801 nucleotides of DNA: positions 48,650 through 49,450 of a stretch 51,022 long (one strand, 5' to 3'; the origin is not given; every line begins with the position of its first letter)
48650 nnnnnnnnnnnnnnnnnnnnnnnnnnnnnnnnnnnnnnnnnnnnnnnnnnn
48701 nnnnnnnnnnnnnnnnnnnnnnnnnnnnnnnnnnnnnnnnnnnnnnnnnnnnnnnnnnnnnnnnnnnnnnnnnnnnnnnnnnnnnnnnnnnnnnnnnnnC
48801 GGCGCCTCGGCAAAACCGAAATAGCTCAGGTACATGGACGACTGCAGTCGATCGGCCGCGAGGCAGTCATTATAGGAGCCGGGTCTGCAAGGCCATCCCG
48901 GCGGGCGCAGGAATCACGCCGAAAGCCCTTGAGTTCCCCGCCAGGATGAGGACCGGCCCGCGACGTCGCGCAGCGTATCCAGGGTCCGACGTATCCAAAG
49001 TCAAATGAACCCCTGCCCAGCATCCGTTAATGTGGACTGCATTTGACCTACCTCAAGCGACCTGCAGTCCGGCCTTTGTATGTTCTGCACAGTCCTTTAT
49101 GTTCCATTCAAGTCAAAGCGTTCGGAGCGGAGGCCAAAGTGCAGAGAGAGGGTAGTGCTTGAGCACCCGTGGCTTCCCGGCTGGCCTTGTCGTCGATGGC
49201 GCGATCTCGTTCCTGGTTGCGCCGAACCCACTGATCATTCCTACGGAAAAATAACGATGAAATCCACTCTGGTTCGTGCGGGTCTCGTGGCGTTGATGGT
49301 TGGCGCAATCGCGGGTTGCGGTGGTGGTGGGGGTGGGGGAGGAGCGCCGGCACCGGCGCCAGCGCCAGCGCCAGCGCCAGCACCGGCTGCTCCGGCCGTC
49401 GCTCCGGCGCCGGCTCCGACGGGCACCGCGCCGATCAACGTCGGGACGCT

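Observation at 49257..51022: Unlisted plus-strand ORF: MtrC/OmcA-like multiheme lipoprotein hidden under a 635-aa antisense ORF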

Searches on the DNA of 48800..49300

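Call 78: search_rna_families(source=window, start=48800, end=49300, threshold=evalue, max_evalue=1)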
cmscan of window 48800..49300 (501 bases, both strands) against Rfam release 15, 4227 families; matches with E-value up to 1: 0.
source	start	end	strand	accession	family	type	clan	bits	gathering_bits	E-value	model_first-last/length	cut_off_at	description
